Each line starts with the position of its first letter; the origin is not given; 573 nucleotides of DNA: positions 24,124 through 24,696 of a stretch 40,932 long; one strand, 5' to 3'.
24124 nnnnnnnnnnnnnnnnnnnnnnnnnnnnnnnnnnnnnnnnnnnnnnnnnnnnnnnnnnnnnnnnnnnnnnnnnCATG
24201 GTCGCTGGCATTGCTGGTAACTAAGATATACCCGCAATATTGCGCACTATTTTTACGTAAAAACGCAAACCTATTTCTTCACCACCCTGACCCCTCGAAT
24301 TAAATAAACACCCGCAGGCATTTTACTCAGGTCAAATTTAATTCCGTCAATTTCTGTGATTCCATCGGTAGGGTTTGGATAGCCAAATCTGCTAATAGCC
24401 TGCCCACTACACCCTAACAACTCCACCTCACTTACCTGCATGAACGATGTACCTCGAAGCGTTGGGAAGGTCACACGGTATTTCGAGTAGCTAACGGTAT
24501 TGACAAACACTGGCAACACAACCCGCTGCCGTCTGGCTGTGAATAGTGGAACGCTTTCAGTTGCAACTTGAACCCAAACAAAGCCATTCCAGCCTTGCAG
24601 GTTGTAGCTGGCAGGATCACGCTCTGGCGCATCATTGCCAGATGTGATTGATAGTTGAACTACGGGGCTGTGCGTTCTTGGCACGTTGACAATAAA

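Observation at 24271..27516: Phage-encoded secreted reprolysin-like metalloprotease carrying a shortened T9SS sorting domain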

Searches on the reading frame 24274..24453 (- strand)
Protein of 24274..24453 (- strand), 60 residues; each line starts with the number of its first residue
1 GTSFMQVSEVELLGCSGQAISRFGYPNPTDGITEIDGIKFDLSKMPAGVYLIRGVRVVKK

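Call 6: search_protein_families(library=ncbifam, proteins=[window:24274-24453:-], max_evalue=10)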
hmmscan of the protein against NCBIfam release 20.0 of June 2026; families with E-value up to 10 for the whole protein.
seq(60 aa): 1 family
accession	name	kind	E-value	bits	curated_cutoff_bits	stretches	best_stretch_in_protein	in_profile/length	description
TIGR04183.1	Por_Secre_tail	domain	0.02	14.9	23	1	35-53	39-57/72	T9SS type A sorting domain-containing protein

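Call 7: search_protein_families(library=pfam, proteins=[window:24274-24453:-], max_evalue=10)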
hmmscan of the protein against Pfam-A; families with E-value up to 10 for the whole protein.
seq(60 aa): 1 family
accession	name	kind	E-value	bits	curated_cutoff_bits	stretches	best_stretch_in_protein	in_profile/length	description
PF18962.6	Por_Secre_tail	-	0.0068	17.1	27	2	38-53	46-61/75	Secretion system C-terminal sorting domain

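Call 31: search_protein_representatives(alignment_id=A2)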
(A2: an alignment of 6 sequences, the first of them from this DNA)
Query: 6 sequences, 49 profile positions. Proteins with E-value up to 0.001 (for the whole library): 21; up to 1e-10: 2; up to 1e-30: 0. The best 21 are listed.
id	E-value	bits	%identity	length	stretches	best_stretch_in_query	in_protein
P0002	5.5e-27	109.3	-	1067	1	1-49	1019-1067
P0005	6.2e-22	93.1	-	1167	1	1-49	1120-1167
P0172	3.0e-09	52.5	-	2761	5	26-40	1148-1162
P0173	9.2e-08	47.7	-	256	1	12-48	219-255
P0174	1.2e-07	47.4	-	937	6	18-40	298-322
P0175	2.1e-07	46.6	-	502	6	30-39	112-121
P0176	9.1e-07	44.5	-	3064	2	30-39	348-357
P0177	2.2e-06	43.3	-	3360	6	7-42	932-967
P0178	3.6e-06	42.6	-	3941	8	31-39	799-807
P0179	3.0e-05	39.7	-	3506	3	13-40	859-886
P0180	3.3e-05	39.6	-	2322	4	25-41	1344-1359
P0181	4.4e-05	39.2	-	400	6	31-40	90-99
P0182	9.0e-05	38.2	-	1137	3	30-39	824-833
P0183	1.3e-04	37.7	-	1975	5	16-41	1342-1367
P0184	3.3e-04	36.3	-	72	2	12-29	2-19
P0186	6.2e-04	35.5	-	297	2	5-34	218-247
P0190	9.8e-04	34.8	-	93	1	11-49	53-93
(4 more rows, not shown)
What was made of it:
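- Homology to full CTDs: the tail profile hits full-length CTDs P0184 (E 3.3e-4) and P0186 (E 6.2e-4) in a library of 1.84e9 proteins (call 31).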

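Call 35: find_encoding_contigs(protein=P0173, flank=10000, max_places=4)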
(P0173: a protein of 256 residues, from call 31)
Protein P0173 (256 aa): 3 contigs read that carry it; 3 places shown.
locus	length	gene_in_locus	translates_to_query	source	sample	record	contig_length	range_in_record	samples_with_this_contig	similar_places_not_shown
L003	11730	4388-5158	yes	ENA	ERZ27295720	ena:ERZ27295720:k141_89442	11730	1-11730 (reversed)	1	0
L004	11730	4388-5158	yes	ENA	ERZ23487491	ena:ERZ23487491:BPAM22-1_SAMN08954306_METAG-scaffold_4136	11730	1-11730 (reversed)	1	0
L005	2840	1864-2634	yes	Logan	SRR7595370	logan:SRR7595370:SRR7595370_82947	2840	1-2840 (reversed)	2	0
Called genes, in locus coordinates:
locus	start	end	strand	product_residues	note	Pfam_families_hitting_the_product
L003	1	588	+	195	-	?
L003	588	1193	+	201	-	-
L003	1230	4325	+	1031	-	PF26696:PTL_trimer (weak)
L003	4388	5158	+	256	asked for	-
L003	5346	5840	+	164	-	-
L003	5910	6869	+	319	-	PF01612:DNA_pol_A_exo1 (weak), PF13482:RNase_H_2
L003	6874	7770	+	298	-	PF12705:PDDEXK_1 (weak)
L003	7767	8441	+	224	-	PF25702:CrAss_Ring_2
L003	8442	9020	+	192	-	-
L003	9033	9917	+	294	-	-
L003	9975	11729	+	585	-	?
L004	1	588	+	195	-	?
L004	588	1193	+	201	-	-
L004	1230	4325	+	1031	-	PF26696:PTL_trimer (weak)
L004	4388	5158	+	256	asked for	-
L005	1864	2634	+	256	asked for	-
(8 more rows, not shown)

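Call 41: search_protein_families(library=phrogs, proteins=[L003:588-1193:+, L003:1230-4325:+, L003:4388-5158:+, L003:5346-5840:+, L003:5853-6869:+, L003:6874-7770:+, L003:7767-8441:+, L003:8442-9020:+, L003:9033-9917:+], max_evalue=0.001)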
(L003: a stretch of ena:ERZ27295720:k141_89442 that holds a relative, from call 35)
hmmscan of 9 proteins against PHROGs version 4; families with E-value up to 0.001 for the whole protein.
L003:588-1193:+ (201 aa): 0 families

L003:1230-4325:+ (1031 aa): 0 families

L003:4388-5158:+ (256 aa): 0 families

L003:5346-5840:+ (164 aa): 2 families
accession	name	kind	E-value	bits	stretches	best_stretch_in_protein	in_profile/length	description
phrog_7168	-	DNA, RNA and nucleotide metabolism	1.8e-06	28.6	1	2-55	22-79/284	homing endonuclease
phrog_314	-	DNA, RNA and nucleotide metabolism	0.00032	20.8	1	6-146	202-372/574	homing endonuclease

L003:5853-6869:+ (338 aa): 3 families
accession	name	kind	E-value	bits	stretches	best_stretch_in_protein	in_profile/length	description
phrog_403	-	DNA, RNA and nucleotide metabolism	2.8e-78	264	1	46-331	35-315/321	DNA polymerase exonuclease subunit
phrog_17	-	DNA, RNA and nucleotide metabolism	6.8e-10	38.5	1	132-274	714-842/1445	DNA polymerase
phrog_192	-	DNA, RNA and nucleotide metabolism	1.5e-08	35.4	1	138-216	169-247/397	DNA polymerase exonuclease subunit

L003:6874-7770:+ (298 aa): 2 families
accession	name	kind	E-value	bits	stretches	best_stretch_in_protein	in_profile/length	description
phrog_298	-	DNA, RNA and nucleotide metabolism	2.1e-22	80.9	1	15-276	50-232/293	exonuclease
phrog_2139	-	DNA, RNA and nucleotide metabolism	0.00012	22.3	1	108-279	57-201/330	exonuclease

L003:7767-8441:+ (224 aa): 1 family
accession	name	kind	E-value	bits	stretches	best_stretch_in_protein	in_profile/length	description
phrog_9863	-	head and packaging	6.1e-17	63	1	2-219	2-229/236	virion structural protein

L003:8442-9020:+ (192 aa): 1 family
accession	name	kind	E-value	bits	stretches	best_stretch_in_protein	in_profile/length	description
phrog_12177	-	unknown function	8.9e-11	42.9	1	46-139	29-128/164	-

L003:9033-9917:+ (294 aa): 0 families

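Call 72: search_dna_similar(collection=phages, mode=protein, query=P0173, max_rows=12, max_evalue=0.01)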
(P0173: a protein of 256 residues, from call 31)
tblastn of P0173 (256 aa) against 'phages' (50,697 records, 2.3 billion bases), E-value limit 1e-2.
Records with a match: 3; places in all: 3; records where one place covers at least 80% of the query: 0.
Best place of each record, by identity: <60% 3.
By first word of the organism name: uncultured 3.
By host as written in the record: - 3.
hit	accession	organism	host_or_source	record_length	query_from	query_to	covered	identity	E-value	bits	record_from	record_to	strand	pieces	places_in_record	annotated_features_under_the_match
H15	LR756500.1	uncultured phage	metagenomic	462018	119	224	41%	34.5%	2e-6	55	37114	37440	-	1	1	record has no annotation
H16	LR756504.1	uncultured phage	metagenomic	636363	116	225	43%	29.2%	2e-6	54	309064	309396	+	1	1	record has no annotation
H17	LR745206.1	uncultured phage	metagenomic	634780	136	206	28%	37.3%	9e-5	49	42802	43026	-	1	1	record has no annotation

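Call 73: get_annotated_region(hit=H15, flank=2500)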
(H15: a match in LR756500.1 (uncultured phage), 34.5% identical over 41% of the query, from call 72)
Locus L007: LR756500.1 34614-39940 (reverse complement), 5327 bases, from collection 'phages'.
description: uncultured phage genome assembly, chromosome: 1.
organism: uncultured phage (NCBI taxid 278008)
taxonomy: Viruses; environmental samples
host: -; source: metagenomic; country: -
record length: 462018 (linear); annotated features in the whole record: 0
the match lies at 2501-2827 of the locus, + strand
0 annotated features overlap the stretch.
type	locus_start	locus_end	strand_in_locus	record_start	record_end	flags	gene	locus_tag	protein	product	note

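Call 74: get_annotated_region(hit=H16, flank=2500)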
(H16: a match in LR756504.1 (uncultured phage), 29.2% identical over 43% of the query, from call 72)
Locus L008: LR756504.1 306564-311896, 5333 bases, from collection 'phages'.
description: uncultured phage genome assembly, chromosome: 1.
organism: uncultured phage (NCBI taxid 278008)
taxonomy: Viruses; environmental samples
host: -; source: metagenomic; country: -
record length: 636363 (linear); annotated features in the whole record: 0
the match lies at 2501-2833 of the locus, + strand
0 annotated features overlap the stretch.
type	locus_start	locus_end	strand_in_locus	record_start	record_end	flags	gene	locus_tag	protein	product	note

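Call 77: search_protein_families(library=ncbifam, proteins=[L007:1952-3061:+, L008:2054-3043:+, P0173, P0186, P0184, P0190], max_evalue=1)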
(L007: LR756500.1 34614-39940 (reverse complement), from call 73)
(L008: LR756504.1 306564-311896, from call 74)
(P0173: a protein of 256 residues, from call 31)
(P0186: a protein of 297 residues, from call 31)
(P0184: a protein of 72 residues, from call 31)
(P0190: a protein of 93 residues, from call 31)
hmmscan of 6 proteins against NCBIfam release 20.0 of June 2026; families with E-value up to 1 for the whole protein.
L007:1952-3061:+ (369 aa): 1 family
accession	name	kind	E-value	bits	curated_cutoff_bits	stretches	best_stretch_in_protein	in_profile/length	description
TIGR04183.1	Por_Secre_tail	domain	5.3e-08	32.7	23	1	288-369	1-72/72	T9SS type A sorting domain-containing protein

L008:2054-3043:+ (329 aa): 0 families

P0173 (256 aa): 1 family
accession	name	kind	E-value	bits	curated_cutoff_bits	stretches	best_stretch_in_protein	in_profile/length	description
NF033387.1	ANT_6_aadS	equivalog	0.11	11.7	450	1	13-55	23-64/284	AadS family aminoglycoside 6-adenylyltransferase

P0186 (297 aa): 2 families
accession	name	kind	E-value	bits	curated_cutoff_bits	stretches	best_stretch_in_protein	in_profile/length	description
TIGR04183.1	Por_Secre_tail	domain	4.6e-07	29.7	23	1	227-296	2-71/72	T9SS type A sorting domain-containing protein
NF038113.1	T9SSA_dep_M36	equivalog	6e-05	21.4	885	1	220-291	789-859/869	T9SS-dependent M36 family metallopeptidase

P0184 (72 aa): 2 families
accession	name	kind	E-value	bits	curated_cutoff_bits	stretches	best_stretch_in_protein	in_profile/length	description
TIGR04183.1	Por_Secre_tail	domain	1.3e-09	37.9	23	1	5-62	3-59/72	T9SS type A sorting domain-containing protein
NF038113.1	T9SSA_dep_M36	equivalog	1.2e-05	23.7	885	1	2-65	794-859/869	T9SS-dependent M36 family metallopeptidase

P0190 (93 aa): 1 family
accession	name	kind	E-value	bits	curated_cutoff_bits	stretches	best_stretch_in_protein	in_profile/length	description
NF038128.1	choice_anch_J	domain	5e-08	33.3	30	1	5-42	121-162/162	choice-of-anchor J domain-containing protein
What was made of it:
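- Closest known: Phage-encoded T9SS cargo of 'Cryophage'. Different: The Cryophage proteins are described as carrying T9SS type A sorting domains, and the L007 protein passes TIGR04183 at 32.7 bits (call 77).
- Both pass TIGR04183 at 37.9 and 29.7 bits (call 77). Another phage with a true CTD: a huge uncultured phage encodes a protein with a CTD at 32.7 bits (call 77).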

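Call 80: find_homologous_proteins(query=P0173, max_evalue=0.001)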
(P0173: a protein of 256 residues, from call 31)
Query P0173 (256 aa): 4 proteins with E <= 0.001 among 1117 candidates.
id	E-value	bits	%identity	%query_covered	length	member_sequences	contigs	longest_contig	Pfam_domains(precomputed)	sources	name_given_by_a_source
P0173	4.9e-165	565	100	100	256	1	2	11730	-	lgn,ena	-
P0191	1.6e-11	62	38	35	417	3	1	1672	PF18962.8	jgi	jgi:hypothetical protein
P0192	9.7e-11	60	32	50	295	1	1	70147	PF18962.8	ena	-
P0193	3.7e-9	54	38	39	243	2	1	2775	-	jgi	jgi:hypothetical protein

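Call 87: find_encoding_contigs(protein=P0190, flank=6000, max_places=4)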
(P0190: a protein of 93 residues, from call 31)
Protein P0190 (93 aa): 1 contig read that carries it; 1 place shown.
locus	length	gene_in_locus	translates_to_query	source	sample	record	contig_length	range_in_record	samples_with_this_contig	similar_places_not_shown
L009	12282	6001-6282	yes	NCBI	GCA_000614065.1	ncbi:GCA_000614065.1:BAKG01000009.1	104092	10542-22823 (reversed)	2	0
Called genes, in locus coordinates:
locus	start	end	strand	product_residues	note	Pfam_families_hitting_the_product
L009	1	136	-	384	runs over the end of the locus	PF07690:MFS_1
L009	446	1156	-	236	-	PF00072:Response_reg, PF12833:HTH_18, PF00165:HTH_AraC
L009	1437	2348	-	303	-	PF00512:HisKA, PF02518:HATPase_c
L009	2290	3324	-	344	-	PF13176:TPR_7 (faint), PF00515:TPR_1 (faint), PF07719:TPR_2 (faint), PF13374:TPR_10 (faint), PF13428:TPR_14 (faint), PF17874:TPR_MalT (weak), PF13424:TPR_12 (weak), PF13424:TPR_12 (weak), +2 more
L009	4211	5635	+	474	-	-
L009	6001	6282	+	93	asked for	PF07675:Cleaved_Adhesin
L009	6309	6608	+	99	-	-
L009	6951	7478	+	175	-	PF13858:DUF4199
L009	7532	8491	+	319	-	PF00535:Glycos_transf_2, PF10111:Glyco_tranf_2_2 (weak), PF13641:Glyco_tranf_2_3 (weak)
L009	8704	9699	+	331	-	PF02424:ApbE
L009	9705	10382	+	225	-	PF00027:cNMP_binding, PF13545:HTH_Crp_2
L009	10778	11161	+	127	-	-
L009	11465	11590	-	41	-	PF20096:DUF6486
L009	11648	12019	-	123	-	PF18291:HU-HIG, PF00216:Bac_DNA_binding (weak)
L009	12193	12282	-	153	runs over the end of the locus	PF08291:Peptidase_M15_3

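Call 89: search_protein_families(library=pfam, proteins=[L003:1230-4325:+, P0173], max_evalue=0.1)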
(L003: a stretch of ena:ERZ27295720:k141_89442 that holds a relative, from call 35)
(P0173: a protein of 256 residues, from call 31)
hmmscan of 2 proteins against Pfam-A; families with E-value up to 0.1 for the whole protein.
L003:1230-4325:+ (1031 aa): 0 families

P0173 (256 aa): 0 families

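Call 90: search_dna_similar(collection=phages, mode=protein, query=L003:1230-4325:+, max_rows=10, max_evalue=0.001)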
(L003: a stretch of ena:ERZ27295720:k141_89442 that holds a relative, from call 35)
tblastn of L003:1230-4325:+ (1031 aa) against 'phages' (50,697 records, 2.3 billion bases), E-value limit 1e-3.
No match.

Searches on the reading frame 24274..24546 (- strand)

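Call 6: search_protein_families(library=ncbifam, proteins=[window:24274-24546:-], max_evalue=10)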
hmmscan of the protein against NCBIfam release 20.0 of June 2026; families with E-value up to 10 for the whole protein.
seq(91 aa): 1 family
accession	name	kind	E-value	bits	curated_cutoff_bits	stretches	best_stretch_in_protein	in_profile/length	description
TIGR04183.1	Por_Secre_tail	domain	0.056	13.4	23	1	67-84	40-57/72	T9SS type A sorting domain-containing protein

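Call 7: search_protein_families(library=pfam, proteins=[window:24274-24546:-], max_evalue=10)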
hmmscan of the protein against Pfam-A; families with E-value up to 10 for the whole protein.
seq(91 aa): 1 family
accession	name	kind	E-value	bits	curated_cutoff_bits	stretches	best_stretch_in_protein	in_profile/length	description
PF18962.6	Por_Secre_tail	-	0.022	15.5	27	1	69-84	46-61/75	Secretion system C-terminal sorting domain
